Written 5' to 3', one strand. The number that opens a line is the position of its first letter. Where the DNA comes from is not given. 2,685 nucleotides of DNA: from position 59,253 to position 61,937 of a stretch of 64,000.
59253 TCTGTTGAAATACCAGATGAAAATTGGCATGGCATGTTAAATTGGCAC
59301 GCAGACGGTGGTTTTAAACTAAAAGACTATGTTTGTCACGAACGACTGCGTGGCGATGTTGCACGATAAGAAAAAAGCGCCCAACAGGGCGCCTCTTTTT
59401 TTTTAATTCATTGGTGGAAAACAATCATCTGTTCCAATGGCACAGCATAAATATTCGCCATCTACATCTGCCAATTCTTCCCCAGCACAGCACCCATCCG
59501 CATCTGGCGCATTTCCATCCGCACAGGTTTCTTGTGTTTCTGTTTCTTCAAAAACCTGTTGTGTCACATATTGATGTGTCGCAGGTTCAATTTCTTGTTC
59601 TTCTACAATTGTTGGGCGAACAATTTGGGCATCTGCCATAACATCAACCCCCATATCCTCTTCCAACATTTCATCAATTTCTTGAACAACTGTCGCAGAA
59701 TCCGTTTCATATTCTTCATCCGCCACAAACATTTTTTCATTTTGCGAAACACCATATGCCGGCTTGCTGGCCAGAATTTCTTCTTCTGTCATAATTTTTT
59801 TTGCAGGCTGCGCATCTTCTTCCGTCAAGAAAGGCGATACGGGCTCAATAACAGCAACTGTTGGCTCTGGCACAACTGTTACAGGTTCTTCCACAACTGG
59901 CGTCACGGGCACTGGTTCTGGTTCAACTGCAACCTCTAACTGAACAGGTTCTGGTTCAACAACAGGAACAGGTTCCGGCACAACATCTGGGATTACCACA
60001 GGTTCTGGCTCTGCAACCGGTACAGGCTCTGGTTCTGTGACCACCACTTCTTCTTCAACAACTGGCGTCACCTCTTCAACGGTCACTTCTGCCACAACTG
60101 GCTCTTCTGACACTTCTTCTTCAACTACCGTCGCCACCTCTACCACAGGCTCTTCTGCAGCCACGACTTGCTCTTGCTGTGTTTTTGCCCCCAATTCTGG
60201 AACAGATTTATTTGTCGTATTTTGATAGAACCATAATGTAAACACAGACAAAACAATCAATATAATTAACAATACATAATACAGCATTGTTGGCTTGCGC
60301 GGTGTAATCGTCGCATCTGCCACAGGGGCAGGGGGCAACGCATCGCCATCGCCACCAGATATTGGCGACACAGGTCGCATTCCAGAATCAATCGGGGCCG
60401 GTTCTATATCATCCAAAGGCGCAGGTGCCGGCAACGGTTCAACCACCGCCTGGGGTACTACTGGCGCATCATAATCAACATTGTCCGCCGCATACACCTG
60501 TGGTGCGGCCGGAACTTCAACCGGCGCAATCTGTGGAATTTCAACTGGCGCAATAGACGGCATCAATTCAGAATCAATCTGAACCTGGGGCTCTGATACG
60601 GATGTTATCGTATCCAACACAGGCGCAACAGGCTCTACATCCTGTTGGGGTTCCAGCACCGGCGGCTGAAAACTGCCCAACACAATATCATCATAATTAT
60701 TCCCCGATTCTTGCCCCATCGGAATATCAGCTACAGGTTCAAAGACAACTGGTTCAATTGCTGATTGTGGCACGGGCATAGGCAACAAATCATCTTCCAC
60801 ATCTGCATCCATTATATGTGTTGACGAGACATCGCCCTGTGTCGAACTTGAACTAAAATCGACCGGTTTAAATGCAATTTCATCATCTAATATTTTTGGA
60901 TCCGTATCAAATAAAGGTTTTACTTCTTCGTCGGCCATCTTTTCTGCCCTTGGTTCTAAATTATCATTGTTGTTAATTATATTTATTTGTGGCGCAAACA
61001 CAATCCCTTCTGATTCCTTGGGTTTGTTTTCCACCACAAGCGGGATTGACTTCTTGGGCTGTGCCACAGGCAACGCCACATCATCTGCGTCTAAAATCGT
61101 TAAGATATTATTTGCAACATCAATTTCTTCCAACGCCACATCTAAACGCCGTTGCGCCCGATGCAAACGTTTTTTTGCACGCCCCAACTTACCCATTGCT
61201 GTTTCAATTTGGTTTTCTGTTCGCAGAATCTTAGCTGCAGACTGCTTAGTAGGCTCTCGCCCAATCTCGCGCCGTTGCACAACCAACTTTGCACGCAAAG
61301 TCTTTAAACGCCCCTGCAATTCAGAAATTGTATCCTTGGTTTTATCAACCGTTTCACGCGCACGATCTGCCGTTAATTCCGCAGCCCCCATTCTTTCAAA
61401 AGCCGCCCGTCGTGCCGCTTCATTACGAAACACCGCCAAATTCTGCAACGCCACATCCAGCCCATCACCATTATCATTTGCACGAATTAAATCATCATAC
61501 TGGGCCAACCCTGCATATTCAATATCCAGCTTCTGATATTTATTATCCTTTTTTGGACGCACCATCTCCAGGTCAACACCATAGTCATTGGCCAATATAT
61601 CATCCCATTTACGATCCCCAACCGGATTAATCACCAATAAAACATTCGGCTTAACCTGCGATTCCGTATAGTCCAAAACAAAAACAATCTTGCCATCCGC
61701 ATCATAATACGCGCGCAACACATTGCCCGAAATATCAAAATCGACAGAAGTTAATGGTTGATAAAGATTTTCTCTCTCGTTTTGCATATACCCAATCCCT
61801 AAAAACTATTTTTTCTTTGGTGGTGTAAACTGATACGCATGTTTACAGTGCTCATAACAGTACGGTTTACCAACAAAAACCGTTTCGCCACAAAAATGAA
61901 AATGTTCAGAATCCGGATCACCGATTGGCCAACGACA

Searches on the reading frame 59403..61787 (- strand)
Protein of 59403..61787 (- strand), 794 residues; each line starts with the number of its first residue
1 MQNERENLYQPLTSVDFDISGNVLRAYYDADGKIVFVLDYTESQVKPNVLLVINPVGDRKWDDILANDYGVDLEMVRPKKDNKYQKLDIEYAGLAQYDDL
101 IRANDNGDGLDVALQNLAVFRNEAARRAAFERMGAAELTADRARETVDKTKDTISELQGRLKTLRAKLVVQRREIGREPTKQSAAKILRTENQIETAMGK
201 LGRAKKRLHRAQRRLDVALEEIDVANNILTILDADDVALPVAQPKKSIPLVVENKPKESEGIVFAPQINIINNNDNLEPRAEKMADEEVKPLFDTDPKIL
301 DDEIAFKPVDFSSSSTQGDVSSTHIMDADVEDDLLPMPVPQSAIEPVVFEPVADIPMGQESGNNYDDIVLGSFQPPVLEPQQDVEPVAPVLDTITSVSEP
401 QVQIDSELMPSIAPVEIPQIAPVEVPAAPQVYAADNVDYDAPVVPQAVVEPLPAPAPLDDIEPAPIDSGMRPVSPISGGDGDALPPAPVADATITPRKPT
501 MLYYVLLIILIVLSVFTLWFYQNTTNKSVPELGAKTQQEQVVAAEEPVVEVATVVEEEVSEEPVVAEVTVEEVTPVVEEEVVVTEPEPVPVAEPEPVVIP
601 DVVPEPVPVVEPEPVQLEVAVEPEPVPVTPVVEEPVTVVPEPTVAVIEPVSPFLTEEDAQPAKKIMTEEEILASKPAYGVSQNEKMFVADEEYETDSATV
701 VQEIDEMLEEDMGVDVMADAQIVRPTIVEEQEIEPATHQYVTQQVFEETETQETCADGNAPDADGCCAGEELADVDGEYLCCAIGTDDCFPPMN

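Call 21: search_protein_families(library=ncbifam, proteins=[window:59403-61787:-], max_evalue=0.00001)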
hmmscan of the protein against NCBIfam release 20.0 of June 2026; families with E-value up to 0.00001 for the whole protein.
window:59403-61787:- (794 aa): 0 families

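Call 24: search_protein_families(library=pfam, proteins=[window:59403-61787:-], max_evalue=1)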
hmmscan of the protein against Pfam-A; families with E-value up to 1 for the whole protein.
window:59403-61787:- (794 aa): 4 families
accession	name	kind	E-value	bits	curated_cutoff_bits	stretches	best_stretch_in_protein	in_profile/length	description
PF20411.3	DUF6697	-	0.077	13.3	23.9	1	135-198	86-149/177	Domain of unknown function (DUF6697)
PF10865.14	DUF2703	-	0.089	13.3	23.6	1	131-198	6-76/120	Domain of unknown function (DUF2703)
PF08264.19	Anticodon_1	-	0.29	11.4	25.1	0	644-705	72-130/148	Anticodon-binding domain of tRNA ligase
PF14362.11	DUF4407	-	0.64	9.7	31.3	0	119-224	104-216/297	Domain of unknown function (DUF4407)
